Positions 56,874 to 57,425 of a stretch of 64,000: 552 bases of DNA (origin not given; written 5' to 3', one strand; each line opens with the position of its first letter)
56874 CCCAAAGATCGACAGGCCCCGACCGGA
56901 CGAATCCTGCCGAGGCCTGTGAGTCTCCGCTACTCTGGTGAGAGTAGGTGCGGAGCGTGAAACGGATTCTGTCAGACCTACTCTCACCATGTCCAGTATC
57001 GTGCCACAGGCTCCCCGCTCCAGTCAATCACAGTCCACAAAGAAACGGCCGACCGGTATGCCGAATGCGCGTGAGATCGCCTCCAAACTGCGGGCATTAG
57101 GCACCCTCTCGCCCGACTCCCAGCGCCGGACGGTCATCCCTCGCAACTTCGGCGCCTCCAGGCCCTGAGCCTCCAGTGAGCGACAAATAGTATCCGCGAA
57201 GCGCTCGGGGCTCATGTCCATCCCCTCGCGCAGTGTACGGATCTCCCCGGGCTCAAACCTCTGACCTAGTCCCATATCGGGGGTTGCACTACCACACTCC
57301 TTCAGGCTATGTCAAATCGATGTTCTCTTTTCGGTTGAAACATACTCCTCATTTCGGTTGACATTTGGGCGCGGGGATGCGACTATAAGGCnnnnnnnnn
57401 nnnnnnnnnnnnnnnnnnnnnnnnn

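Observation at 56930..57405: Operator-like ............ repeats flanking the prophage-type XRE repressor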

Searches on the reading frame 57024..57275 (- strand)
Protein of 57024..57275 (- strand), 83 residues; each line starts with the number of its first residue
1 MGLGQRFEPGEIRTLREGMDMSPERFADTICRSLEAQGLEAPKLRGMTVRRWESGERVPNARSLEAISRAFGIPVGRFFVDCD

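Call 8: search_protein_families(library=pfam, proteins=[window:57024-57275:-], max_evalue=0.01)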
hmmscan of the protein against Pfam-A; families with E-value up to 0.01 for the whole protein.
window:57024-57275:- (83 aa): 2 families
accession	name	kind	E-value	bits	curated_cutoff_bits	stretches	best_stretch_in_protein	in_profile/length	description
PF01381.28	HTH_3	-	5.1e-07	30.1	23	1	48-75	25-52/55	Helix-turn-helix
PF13560.12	HTH_31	-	0.0015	19.2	27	1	11-74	5-57/64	Helix-turn-helix domain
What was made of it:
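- Checked: The gene at 57024-57275 (-) is an HTH_3 protein scoring 30.1 bits against a cut-off of 23 (call 8).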

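Call 11: find_encoding_contigs(protein=window:57024-57275:-, flank=10000, max_places=10)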
Protein window:57024-57275:- (83 aa): no gene with exactly this product is on record in the collection.

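Call 12: search_protein_families(library=phrogs, proteins=[window:57024-57275:-], max_evalue=0.01)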
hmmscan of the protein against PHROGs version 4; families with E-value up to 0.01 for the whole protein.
window:57024-57275:- (83 aa): 8 families
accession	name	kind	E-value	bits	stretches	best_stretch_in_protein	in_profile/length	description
phrog_10886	-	transcription regulation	1e-06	29.1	1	14-77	10-71/457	transcriptional regulator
phrog_8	-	transcription regulation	5e-05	23.9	1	48-79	186-216/346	transcriptional regulator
phrog_2104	-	unknown function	0.00021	22.4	1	6-67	38-87/103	-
phrog_3949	-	transcription regulation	0.00035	21.6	1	44-80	38-74/161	transcriptional repressor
phrog_2439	-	transcription regulation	0.00083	19.3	1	47-79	35-67/367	transcriptional regulator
phrog_4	-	transcription regulation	0.00086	19.4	1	26-76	137-189/400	transcriptional repressor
phrog_2328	-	transcription regulation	0.0055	17.5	0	47-75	43-71/128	transcriptional repressor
phrog_3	-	transcription regulation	0.0072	17.1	1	47-79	115-146/430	transcriptional repressor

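Call 14: find_homologous_proteins(query=window:57024-57275:-, max_evalue=0.001)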
Query window:57024-57275:- (83 aa): 1 proteins with E <= 0.001 among 3 candidates.
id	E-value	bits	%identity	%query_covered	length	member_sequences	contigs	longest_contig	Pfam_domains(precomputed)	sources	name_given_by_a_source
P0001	1.3e-48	180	100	100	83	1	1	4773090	PF01381.29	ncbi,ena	-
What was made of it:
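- Tried and rejected: It found only the query itself (call 14).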

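Call 15: list_cluster_members(proteins=[P0001])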
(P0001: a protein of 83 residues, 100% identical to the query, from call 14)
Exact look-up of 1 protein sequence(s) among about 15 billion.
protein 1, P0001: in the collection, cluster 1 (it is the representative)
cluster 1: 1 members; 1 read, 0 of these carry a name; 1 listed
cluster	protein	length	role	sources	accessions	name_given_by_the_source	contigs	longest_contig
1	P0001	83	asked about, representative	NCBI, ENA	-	-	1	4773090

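Call 28: find_related_loci(query=A1, collection=metagenome_contigs, flank=3000)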
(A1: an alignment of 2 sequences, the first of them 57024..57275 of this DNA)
Query A1 (83 aa) in metagenome_contigs; peptide patterns used: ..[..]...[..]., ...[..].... (x = any residue, [..] = any of these).
135 stretches matched a pattern, but none encodes a relative of the query by tblastn (E <= 1e-3).

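Call 29: find_related_loci(query=A1, collection=genome_contigs, flank=10000)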
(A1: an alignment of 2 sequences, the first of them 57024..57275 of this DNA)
Query A1 (83 aa) in genome_contigs; peptide patterns used: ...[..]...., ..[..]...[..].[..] (x = any residue, [..] = any of these).
34 stretches matched a pattern, but none encodes a relative of the query by tblastn (E <= 1e-3).
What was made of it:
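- Tried and rejected: No relatives were found (calls 28, 29).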

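Call 30: find_related_loci(query=A1, collection=viral_contigs, flank=5000)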
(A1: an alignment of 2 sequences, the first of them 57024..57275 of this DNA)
Query A1 (83 aa) in viral_contigs; peptide patterns used: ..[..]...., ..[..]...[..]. (x = any residue, [..] = any of these).
30 stretches matched a pattern; 2 encode a relative of the query (tblastn E <= 1e-3); 2 distinct loci.
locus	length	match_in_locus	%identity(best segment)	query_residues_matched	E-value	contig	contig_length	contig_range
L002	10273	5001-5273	56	1-83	2e-30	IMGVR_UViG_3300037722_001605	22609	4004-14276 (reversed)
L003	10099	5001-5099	45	47-79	2e-6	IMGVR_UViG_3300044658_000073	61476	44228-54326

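Call 45: find_homologous_proteins(query=A2, max_evalue=0.001)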
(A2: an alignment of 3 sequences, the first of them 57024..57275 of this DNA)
Query A2 (3 sequences) (83 aa, profile of the alignment): 5 proteins with E <= 0.001 among 141 candidates.
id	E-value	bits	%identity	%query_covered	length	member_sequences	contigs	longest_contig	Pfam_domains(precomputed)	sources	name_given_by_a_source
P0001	6.4e-44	166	100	100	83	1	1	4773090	PF01381.29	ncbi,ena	-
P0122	5.4e-43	163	57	100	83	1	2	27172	PF01381.29,PF13560.13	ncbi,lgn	-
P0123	1.0e-40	156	56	100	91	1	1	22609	PF01381.29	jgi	jgi:transcriptional regulator with XRE-family HTH domain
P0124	2.2e-40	155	60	99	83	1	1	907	PF13560.13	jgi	jgi:transcriptional regulator with XRE-family HTH domain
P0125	8.3e-25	105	49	100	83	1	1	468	PF01381.29,PF13560.13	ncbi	-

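Call 46: find_encoding_contigs(protein=P0122, flank=10000, max_places=4)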
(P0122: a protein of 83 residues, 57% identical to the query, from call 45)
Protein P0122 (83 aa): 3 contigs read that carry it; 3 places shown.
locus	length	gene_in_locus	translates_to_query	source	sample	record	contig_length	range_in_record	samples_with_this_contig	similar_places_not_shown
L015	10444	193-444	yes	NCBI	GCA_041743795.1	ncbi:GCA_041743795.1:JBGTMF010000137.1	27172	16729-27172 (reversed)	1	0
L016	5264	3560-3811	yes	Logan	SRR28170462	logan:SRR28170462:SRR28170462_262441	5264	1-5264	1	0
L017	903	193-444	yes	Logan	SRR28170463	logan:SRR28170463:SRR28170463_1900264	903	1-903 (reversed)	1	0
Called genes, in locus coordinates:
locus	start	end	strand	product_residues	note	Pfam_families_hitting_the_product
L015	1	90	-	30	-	?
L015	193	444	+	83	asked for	PF13560:HTH_31 (weak), PF01381:HTH_3 (faint)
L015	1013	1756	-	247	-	PF24481:CT398_CC (weak), PF02591:Zn_ribbon_9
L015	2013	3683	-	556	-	PF00140:Sigma70_r1_2, PF04546:Sigma70_ner (weak), PF04542:Sigma70_r2, PF04539:Sigma70_r3, PF04545:Sigma70_r4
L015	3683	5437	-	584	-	PF01807:Zn_ribbon_DnaG, PF10410:DnaB_bind (faint), PF08275:DNAG_N, PF01751:Toprim, PF13362:Toprim_3 (weak), PF13662:Toprim_4, PF13155:Toprim_2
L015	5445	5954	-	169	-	PF02674:Colicin_V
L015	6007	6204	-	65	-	PF01165:Ribosomal_S21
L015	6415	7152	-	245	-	PF03009:GDPD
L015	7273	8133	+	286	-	PF06325:PrmA, PF05175:MTS, PF13489:Methyltransf_23 (weak), PF08242:Methyltransf_12 (faint), PF13649:Methyltransf_25 (weak)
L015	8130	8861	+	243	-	PF20260:PUA_4 (weak), PF04452:Methyltrans_RNA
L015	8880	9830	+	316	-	PF02951:GSH-S_N, PF02955:GSH-S_ATP, PF08443:RimK, PF14397:ATPgrasp_ST (faint)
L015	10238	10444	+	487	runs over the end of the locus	-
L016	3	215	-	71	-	?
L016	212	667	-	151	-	-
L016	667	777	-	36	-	-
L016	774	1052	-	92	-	-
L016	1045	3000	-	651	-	PF00176:SNF2-rel_dom, PF00271:Helicase_C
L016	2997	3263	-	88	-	-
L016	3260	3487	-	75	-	-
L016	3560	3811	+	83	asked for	PF13560:HTH_31 (weak), PF01381:HTH_3 (faint)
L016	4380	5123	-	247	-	PF24481:CT398_CC (weak), PF02591:Zn_ribbon_9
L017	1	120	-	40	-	?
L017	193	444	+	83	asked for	PF13560:HTH_31 (weak), PF01381:HTH_3 (faint)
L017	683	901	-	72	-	?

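Call 47: find_encoding_contigs(protein=P0124, flank=2000, max_places=3)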
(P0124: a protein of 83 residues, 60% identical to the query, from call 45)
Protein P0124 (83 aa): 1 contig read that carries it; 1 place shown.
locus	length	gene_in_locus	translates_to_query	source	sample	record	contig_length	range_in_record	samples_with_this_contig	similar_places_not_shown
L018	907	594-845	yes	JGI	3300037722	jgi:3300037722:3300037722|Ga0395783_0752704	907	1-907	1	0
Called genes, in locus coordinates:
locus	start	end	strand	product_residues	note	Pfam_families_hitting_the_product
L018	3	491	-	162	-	?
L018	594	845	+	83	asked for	PF13560:HTH_31 (weak)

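Call 48: find_encoding_contigs(protein=P0125, flank=2000, max_places=3)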
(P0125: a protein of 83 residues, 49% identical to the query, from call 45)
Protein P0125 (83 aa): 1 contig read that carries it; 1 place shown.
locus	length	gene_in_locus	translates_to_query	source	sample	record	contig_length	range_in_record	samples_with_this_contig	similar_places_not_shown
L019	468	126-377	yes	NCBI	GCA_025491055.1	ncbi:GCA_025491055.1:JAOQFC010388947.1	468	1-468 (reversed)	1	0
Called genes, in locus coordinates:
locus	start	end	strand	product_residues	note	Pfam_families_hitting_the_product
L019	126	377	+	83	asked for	PF13560:HTH_31 (weak), PF01381:HTH_3 (faint)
